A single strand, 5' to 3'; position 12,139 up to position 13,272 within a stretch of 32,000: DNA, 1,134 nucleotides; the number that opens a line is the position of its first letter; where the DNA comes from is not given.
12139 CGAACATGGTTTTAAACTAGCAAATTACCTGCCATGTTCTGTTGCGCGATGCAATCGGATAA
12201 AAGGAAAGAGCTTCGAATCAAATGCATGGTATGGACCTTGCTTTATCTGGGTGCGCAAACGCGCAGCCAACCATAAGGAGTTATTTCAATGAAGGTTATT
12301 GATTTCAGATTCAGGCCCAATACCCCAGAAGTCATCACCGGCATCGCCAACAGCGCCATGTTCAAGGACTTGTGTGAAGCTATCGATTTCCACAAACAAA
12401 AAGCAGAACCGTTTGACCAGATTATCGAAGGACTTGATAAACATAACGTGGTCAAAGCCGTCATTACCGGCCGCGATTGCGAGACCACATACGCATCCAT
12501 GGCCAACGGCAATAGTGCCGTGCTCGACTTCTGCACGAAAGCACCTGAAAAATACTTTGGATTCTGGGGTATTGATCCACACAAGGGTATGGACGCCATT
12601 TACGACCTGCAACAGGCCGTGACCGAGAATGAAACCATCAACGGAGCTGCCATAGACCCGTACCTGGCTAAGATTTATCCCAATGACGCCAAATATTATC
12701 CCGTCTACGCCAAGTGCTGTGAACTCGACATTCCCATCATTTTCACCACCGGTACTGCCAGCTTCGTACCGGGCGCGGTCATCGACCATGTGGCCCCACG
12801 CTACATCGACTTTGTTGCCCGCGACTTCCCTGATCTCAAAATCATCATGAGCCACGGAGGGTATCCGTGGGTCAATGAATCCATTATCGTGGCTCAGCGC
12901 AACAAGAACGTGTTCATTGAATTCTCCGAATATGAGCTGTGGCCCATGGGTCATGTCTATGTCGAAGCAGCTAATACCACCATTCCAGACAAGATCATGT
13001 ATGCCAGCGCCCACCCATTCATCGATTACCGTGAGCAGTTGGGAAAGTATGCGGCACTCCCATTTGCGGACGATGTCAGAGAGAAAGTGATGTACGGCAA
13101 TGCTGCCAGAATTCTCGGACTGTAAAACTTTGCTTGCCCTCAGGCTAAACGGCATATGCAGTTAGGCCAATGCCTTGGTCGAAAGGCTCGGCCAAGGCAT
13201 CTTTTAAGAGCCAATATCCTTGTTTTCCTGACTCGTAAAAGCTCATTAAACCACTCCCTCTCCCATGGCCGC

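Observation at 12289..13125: Amidohydrolase-fold protein that has lost the canonical metal ligands (HxH replaced by RFR, strand-8 Asp replaced by Ala)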

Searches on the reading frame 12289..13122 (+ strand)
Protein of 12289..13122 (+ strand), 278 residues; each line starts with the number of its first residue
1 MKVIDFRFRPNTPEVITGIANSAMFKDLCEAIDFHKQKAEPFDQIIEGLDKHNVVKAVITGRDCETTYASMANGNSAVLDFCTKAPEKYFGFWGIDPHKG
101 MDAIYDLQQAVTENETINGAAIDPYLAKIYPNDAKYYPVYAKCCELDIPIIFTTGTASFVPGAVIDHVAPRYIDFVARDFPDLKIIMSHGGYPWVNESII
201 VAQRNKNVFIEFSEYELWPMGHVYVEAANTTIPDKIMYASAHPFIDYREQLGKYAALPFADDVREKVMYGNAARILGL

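Call 3: search_protein_families(library=pfam, proteins=[window:12289-13122:+], max_evalue=1)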
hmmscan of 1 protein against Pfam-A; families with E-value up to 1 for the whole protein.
window:12289-13122:+ (278 aa): 1 family
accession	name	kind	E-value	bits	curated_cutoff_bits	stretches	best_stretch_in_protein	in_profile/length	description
PF04909.20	Amidohydro_2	-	1.6e-33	117.2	26.4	1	41-278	32-289/289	Amidohydrolase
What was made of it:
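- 12289..13125 (+): CDS of the 278-aa amidohydrolase-fold protein (RxR clade of PF04909). This is the short form, without a C-terminal encapsulation-type tail. Pfam E=1.6e-33 (call 3).
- On PF04909 Amidohydro_2 / amidohydrolase superfamily: Pfam E=1.6e-33, 117 bits against a cutoff of 26.4 (call 3).
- Checked: It matches PF04909 Amidohydro_2 at E=1.6e-33, far above the cutoff (call 3).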

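Call 4: search_protein_families(library=ncbifam, proteins=[window:12289-13122:+], max_evalue=1)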
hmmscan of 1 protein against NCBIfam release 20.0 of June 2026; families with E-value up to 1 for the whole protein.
window:12289-13122:+ (278 aa): 1 family
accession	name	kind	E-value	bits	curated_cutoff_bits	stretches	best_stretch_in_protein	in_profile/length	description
NF050191.1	Npun_F0296_dom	domain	0.15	12.4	29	1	33-93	13-74/158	Npun_F0296 family exosortase-dependent surface protein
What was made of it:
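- Tried and rejected: No meaningful hit (call 4).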

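Call 8: search_solved_structures(query=window:12289-13122:+, max_evalue=0.01, show_alignments=4)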
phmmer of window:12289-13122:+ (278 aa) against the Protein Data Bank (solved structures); distinct sequences matched with E-value up to 0.01: 4.
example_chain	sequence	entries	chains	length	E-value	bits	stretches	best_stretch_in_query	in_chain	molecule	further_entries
3irs_A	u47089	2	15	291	1e-29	107.1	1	2-276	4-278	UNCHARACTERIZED PROTEIN BB4693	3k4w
6e6i_A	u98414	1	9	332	2.8e-05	27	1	132-211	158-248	2,2',3-trihydroxy-3'-methoxy-5,5'-dicarboxybiphenyl meta-cleavage compound hydrolase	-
5vn5_A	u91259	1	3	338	2.9e-05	26.9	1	132-211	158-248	2,2',3-trihydroxy-3'-methoxy-5,5'-dicarboxybiphenyl meta-cleavage compound hydrolase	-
3nur_A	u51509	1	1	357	0.0025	20.6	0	197-278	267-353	Amidohydrolase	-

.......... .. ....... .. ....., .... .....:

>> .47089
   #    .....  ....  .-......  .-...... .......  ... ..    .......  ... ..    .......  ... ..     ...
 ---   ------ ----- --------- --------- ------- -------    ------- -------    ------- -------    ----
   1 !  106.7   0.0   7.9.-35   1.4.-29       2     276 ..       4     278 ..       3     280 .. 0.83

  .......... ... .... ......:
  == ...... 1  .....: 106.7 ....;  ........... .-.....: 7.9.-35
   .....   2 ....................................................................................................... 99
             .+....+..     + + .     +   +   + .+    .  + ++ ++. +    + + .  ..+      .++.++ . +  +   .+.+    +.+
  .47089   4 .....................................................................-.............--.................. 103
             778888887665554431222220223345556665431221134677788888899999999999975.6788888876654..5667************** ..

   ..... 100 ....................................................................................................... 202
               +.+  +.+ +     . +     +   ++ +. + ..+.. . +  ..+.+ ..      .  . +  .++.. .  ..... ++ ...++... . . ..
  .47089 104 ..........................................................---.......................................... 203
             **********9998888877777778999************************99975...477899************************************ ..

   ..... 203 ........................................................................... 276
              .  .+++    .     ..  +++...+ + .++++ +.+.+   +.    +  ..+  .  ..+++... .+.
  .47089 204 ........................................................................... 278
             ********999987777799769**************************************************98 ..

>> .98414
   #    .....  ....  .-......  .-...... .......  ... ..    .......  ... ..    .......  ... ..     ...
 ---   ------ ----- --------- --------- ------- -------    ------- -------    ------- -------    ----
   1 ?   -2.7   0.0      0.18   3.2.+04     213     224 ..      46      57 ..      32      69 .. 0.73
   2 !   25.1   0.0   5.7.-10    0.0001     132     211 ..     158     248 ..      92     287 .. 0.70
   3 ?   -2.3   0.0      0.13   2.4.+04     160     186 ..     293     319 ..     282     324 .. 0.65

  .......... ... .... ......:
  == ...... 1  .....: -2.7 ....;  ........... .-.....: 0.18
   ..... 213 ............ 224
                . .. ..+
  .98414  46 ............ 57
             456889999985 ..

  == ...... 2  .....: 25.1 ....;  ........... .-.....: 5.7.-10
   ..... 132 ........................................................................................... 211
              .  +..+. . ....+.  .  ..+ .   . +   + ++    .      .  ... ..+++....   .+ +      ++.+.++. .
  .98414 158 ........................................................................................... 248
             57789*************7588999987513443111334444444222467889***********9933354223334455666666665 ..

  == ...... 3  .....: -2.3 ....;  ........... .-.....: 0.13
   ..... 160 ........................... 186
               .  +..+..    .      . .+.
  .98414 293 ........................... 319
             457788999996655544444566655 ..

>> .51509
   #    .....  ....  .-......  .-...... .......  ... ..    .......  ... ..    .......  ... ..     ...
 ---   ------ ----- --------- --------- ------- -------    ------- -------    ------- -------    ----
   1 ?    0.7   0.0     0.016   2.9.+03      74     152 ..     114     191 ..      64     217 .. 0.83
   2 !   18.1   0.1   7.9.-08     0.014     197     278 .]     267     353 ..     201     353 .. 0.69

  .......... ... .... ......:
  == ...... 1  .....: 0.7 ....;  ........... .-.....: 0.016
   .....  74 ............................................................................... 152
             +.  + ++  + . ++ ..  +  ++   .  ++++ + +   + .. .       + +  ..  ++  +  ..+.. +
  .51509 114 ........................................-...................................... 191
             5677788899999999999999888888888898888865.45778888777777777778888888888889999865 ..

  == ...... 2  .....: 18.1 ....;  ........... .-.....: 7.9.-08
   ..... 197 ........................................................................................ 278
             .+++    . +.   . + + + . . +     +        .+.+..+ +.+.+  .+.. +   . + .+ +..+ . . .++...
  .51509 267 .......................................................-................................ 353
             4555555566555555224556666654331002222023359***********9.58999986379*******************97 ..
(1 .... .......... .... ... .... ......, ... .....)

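Call 9: find_homologous_proteins(query=window:12289-13122:+)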
Query window:12289-13122:+ (278 aa): 1336 proteins with E <= 0.001 among 1577 candidates; the best 120 are listed.
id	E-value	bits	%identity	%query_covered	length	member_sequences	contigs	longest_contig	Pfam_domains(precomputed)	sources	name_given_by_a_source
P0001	1.8e-188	643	100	100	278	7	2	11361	PF04909.21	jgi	-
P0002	1.4e-170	584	90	100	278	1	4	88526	PF04909.21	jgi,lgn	jgi:hypothetical protein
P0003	1.4e-168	578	90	100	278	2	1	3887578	PF04909.21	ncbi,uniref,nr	ncbi:amidohydrolase family protein [Pseudodesulfovibrio thermohalotolerans]|uniref:amidohydrolase fa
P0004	2.3e-164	564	87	100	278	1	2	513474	PF04909.21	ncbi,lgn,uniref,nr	ncbi:amidohydrolase family protein [Desulfovibrio sp. Fe33]|uniref:amidohydrolase family protein n=1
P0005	1.2e-159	548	84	100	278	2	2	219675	PF04909.21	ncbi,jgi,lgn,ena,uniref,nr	ncbi:amidohydrolase family protein [Desulfovibrio oxyclinae]|uniref:amidohydrolase family protein n=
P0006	1.1e-157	542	83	100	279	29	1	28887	PF04909.21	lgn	-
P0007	3.6e-156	537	83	100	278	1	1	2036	PF04909.21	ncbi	-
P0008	2.1e-155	534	83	100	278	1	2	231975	PF04909.21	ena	-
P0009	6.9e-155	533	82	100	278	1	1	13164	PF04909.21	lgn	-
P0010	6.0e-148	510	78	100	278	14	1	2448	PF04909.21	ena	-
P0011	7.2e-148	510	78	100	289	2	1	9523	PF04909.21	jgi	jgi:hypothetical protein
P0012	1.6e-147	508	77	100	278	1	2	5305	PF04909.21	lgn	-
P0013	7.7e-147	506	77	100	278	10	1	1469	PF04909.21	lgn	-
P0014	5.6e-146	503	77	100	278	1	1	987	PF04909.21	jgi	-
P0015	7.8e-146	503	77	100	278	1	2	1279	PF04909.21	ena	-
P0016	1.1e-145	503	78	100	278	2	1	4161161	PF04909.21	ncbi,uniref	ncbi:amidohydrolase family protein [Pseudodesulfovibrio methanolicus]|uniref:Amidohydrolase family p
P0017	2.0e-145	502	77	100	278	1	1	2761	PF04909.21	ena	-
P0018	2.6e-145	501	76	100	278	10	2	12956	PF04909.21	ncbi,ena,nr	ncbi:MAG: amidohydrolase family protein [Desulfobacterales bacterium]|nr:amidohydrolase family prote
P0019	4.6e-145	500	76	100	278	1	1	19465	PF04909.21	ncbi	ncbi:amidohydrolase family protein [Desulfoplanes sp.]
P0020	3.3e-143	494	76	100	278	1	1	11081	PF04909.21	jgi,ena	-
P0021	3.9e-143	494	55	77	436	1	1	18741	PF04909.21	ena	-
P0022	3.8e-141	488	73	100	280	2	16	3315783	PF04909.21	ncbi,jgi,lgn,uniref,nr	ncbi:amidohydrolase family protein [Desulfobaculum bizertense]|uniref:Amidohydrolase-related domain-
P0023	3.2e-130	452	68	100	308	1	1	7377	PF04909.21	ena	-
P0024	5.6e-129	448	68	100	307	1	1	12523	PF04909.21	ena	-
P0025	5.9e-129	448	68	100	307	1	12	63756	PF04909.21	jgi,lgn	jgi:predicted TIM-barrel fold metal-dependent hydrolase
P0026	5.9e-129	448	68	100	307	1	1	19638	PF04909.21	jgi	jgi:predicted TIM-barrel fold metal-dependent hydrolase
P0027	9.5e-128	444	67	100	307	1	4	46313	PF04909.21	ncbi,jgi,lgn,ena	-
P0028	1.2e-127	443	70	100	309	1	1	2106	PF04909.21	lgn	-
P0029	6.8e-127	441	67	100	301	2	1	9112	PF04909.21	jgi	jgi:uncharacterized protein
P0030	7.7e-127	441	68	99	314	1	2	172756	PF04909.21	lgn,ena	-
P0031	7.9e-127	441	67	100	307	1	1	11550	PF04909.21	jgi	jgi:uncharacterized protein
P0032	1.5e-126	440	67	100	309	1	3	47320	PF04909.21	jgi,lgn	-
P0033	1.8e-126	439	68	100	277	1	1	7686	PF04909.21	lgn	-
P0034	2.2e-126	439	67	100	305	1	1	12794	PF04909.21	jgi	-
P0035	2.5e-126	439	68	100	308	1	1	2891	PF04909.21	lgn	-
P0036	2.9e-126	439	67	100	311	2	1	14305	PF04909.21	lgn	-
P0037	3.0e-126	439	67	100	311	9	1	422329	PF04909.21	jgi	-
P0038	3.2e-126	439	67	100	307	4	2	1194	PF04909.21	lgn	-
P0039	5.4e-126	438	67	100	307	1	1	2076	PF04909.21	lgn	-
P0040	5.6e-126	438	66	100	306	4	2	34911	PF04909.21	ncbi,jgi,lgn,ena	-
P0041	7.0e-126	438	66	100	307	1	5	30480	PF04909.21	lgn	-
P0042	9.6e-126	437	66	100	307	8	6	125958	PF04909.21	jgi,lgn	jgi:predicted TIM-barrel fold metal-dependent hydrolase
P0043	9.9e-126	437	65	100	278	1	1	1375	PF04909.21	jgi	-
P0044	1.0e-125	437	66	100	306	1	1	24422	PF04909.21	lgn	-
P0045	1.2e-125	437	66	100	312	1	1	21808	PF04909.21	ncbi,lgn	ncbi:MAG: amidohydrolase family protein [Dehalobacterium sp.]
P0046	1.8e-125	436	66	100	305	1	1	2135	PF04909.21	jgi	-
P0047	1.9e-125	436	65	100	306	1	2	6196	PF04909.21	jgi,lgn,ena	-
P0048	2.1e-125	436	66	100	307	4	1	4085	PF04909.21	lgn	-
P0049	2.4e-125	436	67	100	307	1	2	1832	PF04909.21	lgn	-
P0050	3.5e-125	435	67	100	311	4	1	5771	PF04909.21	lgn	-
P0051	4.7e-125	435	66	100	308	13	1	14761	PF04909.21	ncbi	-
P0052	5.4e-125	435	67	100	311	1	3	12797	PF04909.21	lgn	-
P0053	5.4e-125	435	64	100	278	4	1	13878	PF04909.21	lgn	-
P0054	6.0e-125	434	66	100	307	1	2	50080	PF04909.21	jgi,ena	jgi:predicted TIM-barrel fold metal-dependent hydrolase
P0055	7.1e-125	434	65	100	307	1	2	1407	PF04909.21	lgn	-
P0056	7.1e-125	434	65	100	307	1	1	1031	PF04909.21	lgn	-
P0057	8.3e-125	434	65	100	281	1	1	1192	PF04909.21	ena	-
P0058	8.7e-125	434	67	100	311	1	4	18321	PF04909.21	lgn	-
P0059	1.1e-124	434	67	100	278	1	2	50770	PF04909.21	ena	-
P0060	1.1e-124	434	65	100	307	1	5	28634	PF04909.21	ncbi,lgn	-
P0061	1.3e-124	433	66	100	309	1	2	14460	PF04909.21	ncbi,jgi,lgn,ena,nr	ncbi:MAG TPA: amidohydrolase family protein [Desulfomicrobiaceae bacterium]|nr:amidohydrolase family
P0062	1.4e-124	433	65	100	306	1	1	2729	PF04909.21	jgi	jgi:predicted TIM-barrel fold metal-dependent hydrolase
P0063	1.4e-124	433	66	100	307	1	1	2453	PF04909.21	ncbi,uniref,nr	ncbi:amidohydrolase family protein [Fundidesulfovibrio soli]|uniref:amidohydrolase family protein n=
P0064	2.1e-124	433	65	100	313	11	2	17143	PF04909.21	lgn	-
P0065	2.2e-124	433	66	100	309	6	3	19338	PF04909.21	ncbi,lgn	-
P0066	2.4e-124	432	66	100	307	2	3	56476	PF04909.21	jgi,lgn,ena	jgi:predicted TIM-barrel fold metal-dependent hydrolase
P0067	2.8e-124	432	67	100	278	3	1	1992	PF04909.21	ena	-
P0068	3.3e-124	432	65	100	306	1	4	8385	PF04909.21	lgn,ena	-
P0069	3.4e-124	432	66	100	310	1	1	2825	PF04909.21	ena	-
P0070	4.5e-124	432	64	100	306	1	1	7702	PF04909.21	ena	-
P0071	4.6e-124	432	63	100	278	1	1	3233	PF04909.21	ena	-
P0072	5.6e-124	431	65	100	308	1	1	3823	PF04909.21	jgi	jgi:predicted TIM-barrel fold metal-dependent hydrolase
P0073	5.7e-124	431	65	100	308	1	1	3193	PF04909.21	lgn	-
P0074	5.9e-124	431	67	100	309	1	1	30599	PF04909.21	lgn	-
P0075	6.0e-124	431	65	100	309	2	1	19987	PF04909.21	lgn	-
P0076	6.8e-124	431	66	100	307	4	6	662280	PF04909.21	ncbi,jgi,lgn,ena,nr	ncbi:MAG: amidohydrolase [Deltaproteobacteria bacterium HGW-Deltaproteobacteria-8]|jgi:hypothetical 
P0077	8.1e-124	431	65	100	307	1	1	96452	PF04909.21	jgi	jgi:hypothetical protein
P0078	9.1e-124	431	65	100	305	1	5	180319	PF04909.21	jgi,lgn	jgi:hypothetical protein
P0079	9.5e-124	430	68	99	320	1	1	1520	PF04909.21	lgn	-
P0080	1.0e-123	430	66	100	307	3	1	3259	PF04909.21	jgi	-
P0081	1.3e-123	430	67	100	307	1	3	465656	PF04909.21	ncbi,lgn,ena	-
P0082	1.4e-123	430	66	100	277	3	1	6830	PF04909.21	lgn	-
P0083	1.4e-123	430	65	100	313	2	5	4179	PF04909.21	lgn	-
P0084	1.8e-123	430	65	100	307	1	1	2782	PF04909.21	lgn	-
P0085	1.8e-123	430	66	100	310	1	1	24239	PF04909.21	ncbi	-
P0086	1.9e-123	429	67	99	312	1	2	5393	PF04909.21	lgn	-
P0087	2.2e-123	429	67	100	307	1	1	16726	PF04909.21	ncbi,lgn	-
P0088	2.4e-123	429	66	100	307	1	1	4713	PF04909.21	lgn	-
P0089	4.2e-123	428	67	100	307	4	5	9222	PF04909.21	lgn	-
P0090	4.3e-123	428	65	100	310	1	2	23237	PF04909.21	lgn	-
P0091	4.5e-123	428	66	100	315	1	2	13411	PF04909.21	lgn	-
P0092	5.1e-123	428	65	100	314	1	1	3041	PF04909.21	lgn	-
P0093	5.7e-123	428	67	100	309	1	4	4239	PF04909.21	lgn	-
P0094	6.2e-123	428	66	100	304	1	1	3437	PF04909.21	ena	-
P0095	6.7e-123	428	66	100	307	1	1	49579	PF04909.21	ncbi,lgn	ncbi:MAG: amidohydrolase family protein [Desulfobacterales bacterium]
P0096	7.4e-123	428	65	100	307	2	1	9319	PF04909.21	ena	-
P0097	8.1e-123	427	66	100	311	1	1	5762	PF04909.21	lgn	-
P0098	9.0e-123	427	66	100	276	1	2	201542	PF04909.21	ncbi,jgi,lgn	-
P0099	9.0e-123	427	65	100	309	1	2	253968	PF04909.21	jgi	jgi:predicted TIM-barrel fold metal-dependent hydrolase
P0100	1.1e-122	427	65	100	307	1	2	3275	PF04909.21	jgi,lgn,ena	-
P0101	1.5e-122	427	66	100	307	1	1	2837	PF04909.21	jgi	jgi:predicted TIM-barrel fold metal-dependent hydrolase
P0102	1.9e-122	426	66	99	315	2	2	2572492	PF04909.21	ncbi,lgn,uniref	ncbi:hypothetical protein MHLNE_25070 [Moorella humiferrea]|uniref:amidohydrolase family protein n=1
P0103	1.9e-122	426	65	100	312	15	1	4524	PF04909.21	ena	-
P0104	2.2e-122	426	64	99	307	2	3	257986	PF04909.21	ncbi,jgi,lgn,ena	-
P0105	2.2e-122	426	65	100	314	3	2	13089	PF04909.21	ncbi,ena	-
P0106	2.3e-122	426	65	100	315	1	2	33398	PF04909.21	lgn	-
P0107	2.4e-122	426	65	100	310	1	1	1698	PF04909.21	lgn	-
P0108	2.5e-122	426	66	100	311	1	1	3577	PF04909.21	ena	-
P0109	2.6e-122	426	65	100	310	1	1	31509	PF04909.21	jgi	jgi:predicted TIM-barrel fold metal-dependent hydrolase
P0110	2.9e-122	426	64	100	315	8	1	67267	PF04909.21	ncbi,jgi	jgi:predicted TIM-barrel fold metal-dependent hydrolase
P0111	3.0e-122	426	65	100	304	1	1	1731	PF04909.21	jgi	-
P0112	3.1e-122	426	67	100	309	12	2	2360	PF04909.21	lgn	-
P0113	3.5e-122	425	67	100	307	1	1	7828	PF04909.21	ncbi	-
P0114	3.7e-122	425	64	100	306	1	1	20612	PF04909.21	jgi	-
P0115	3.9e-122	425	66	100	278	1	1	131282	PF04909.21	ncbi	ncbi:amidohydrolase family protein [Peptococcaceae bacterium 1198_IL3148]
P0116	4.3e-122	425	65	100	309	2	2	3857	PF04909.21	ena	-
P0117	4.5e-122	425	64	100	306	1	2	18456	PF04909.21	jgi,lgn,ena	-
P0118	4.6e-122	425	66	100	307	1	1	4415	PF04909.21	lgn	-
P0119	4.6e-122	425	65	100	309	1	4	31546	PF04909.21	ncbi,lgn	-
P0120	5.4e-122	425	64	100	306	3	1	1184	PF04909.21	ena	-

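Call 12: find_encoding_contigs(protein=P0003, flank=10000, max_places=2)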
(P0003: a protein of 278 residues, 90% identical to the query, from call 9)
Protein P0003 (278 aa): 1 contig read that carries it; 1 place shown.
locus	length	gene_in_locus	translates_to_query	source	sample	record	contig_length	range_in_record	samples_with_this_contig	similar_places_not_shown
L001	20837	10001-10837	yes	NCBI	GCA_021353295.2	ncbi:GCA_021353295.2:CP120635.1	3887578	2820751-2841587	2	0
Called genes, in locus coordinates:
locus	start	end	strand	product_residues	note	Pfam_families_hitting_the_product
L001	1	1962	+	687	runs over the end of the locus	PF03477:ATP-cone, PF13597:NRDD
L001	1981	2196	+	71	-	-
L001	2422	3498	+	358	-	PF02663:FmdE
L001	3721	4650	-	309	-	PF04055:Radical_SAM, PF12837:Fer4_6 (weak), PF13353:Fer4_12 (weak)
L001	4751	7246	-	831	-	PF02901:PFL-like, PF01228:Gly_radical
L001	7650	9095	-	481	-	PF00989:PAS, PF13426:PAS_9 (weak), PF00158:Sigma54_activat, PF14532:Sigma54_activ_2, PF07724:AAA_2, PF00004:AAA (weak), PF25601:AAA_lid_14, PF18024:HTH_50, +2 more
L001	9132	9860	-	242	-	PF01925:TauE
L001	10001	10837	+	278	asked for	PF04909:Amidohydro_2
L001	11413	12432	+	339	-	PF03480:DctP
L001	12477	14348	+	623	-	PF04290:DctQ, PF03606:DcuC (faint), PF06808:DctM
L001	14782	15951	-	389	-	PF14690:Zn_ribbon_ISL3, PF13542:HTH_Tnp_ISL3, PF01610:DDE_Tnp_ISL3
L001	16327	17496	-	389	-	PF13784:Fic_N, PF02661:Fic, PF13412:HTH_24 (weak)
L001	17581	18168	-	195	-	PF09954:DUF2188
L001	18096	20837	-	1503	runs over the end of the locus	PF01869:BcrAD_BadFG, PF09989:DUF2229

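Call 13: find_encoding_contigs(protein=P0102, flank=10000, max_places=2)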
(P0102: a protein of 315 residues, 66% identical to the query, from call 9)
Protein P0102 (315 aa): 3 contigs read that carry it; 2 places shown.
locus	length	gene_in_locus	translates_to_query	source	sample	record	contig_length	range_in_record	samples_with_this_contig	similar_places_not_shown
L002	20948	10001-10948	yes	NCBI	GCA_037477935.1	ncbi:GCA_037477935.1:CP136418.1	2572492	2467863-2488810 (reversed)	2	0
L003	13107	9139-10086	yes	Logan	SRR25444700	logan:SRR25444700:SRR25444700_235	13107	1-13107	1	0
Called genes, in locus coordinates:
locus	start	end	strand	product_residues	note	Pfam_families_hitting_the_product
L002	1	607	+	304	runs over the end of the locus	PF00890:FAD_binding_2 (faint), PF01134:GIDA (faint), PF01266:DAO (weak), PF07992:Pyr_redox_2, PF13738:Pyr_redox_3, PF00070:Pyr_redox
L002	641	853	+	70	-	PF00403:HMA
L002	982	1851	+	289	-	PF13485:Peptidase_MA_2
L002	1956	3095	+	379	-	PF00089:Trypsin, PF13365:Trypsin_2, PF00595:PDZ (weak), PF13180:PDZ_2, PF17820:PDZ_6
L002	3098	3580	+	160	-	PF02590:SPOUT_MTase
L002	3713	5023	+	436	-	PF01368:DHH, PF00571:CBS, PF02833:DHHA2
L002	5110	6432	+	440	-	PF07690:MFS_1, PF00083:Sugar_tr, PF07690:MFS_1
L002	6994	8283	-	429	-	PF07690:MFS_1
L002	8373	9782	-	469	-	PF00989:PAS, PF08448:PAS_4 (weak), PF13426:PAS_9, PF00158:Sigma54_activat, PF14532:Sigma54_activ_2, PF00004:AAA (weak), PF25601:AAA_lid_14, PF18024:HTH_50, +2 more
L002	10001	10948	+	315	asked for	PF04909:Amidohydro_2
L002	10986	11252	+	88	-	PF03319:EutN_CcmL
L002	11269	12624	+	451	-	PF01512:Complex1_51K, PF10531:SLBB (faint), PF13534:Fer4_17, PF13375:RnfC_N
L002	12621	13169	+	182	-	PF00936:BMC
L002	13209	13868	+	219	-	PF06249:EutQ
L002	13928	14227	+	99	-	PF00936:BMC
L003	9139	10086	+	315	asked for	PF04909:Amidohydro_2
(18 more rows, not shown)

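Call 14: find_encoding_contigs(protein=P0022, flank=10000, max_places=2)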
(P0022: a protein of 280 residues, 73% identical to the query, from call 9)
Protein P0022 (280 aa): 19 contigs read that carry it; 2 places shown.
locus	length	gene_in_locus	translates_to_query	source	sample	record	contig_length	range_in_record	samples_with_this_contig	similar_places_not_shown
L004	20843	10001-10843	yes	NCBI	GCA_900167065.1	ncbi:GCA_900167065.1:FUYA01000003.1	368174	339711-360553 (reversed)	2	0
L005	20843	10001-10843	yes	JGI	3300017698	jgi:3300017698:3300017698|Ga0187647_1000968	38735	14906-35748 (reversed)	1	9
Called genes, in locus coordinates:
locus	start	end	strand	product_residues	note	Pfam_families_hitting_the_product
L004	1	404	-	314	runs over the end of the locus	PF14397:ATPgrasp_ST, PF02655:ATP-grasp_3 (faint), PF08443:RimK (faint), PF14398:ATPgrasp_YheCD (faint)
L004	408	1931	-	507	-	PF14400:Transglut_i_TM, PF14402:7TM_transglut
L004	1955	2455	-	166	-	PF05618:RimB-like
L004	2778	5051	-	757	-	PF00580:UvrD-helicase, PF01443:Viral_helicase1 (faint), PF13245:AAA_19, PF13604:AAA_30 (faint), PF13361:UvrD_C, PF13538:UvrD_C_2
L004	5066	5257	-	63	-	-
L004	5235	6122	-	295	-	PF08378:NERD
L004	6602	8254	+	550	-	PF00916:Sulfate_transp, PF01740:STAS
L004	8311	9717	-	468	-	PF00989:PAS, PF08448:PAS_4, PF13426:PAS_9, PF00158:Sigma54_activat, PF14532:Sigma54_activ_2, PF07724:AAA_2 (weak), PF25601:AAA_lid_14, PF18024:HTH_50, +2 more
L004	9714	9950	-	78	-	-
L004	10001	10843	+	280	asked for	PF04909:Amidohydro_2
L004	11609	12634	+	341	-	PF03480:DctP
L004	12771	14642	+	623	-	PF04290:DctQ, PF06808:DctM, PF03606:DcuC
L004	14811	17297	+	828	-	PF02901:PFL-like, PF01228:Gly_radical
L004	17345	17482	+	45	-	-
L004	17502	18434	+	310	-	PF04055:Radical_SAM, PF13353:Fer4_12 (weak), PF12837:Fer4_6 (faint), PF13353:Fer4_12 (weak)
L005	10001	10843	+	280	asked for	PF04909:Amidohydro_2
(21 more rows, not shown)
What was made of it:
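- Pseudodesulfovibrio, Desulfobaculum and Moorella loci (calls 12-14).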

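Call 23: search_protein_representatives(protein=window:12289-13122:+)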
Query: 278 residues. Proteins with E-value up to 0.001 (for the whole library): 3760; up to 1e-10: 1335; up to 1e-30: 83. The best 150 are listed.
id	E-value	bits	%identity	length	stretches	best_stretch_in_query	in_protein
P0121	6.5e-71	255.5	53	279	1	1-220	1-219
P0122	1.7e-67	244.2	42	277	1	1-277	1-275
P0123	1.9e-67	244.1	45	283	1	1-278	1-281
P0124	7.8e-65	235.5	58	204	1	79-266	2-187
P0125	5.1e-61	223.0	55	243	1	25-216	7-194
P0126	6.8e-60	219.3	59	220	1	115-278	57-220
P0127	1.0e-59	218.8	54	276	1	60-249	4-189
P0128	8.6e-59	215.7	42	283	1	1-278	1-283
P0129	1.9e-57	211.3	35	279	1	1-275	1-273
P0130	2.5e-57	210.9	41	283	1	3-278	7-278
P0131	7.8e-57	209.3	38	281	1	1-277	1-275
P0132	5.6e-56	206.5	39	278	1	1-278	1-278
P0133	1.2e-55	205.4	41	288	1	1-276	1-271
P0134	4.1e-54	200.4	38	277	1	3-277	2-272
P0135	1.1e-53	198.9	54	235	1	1-171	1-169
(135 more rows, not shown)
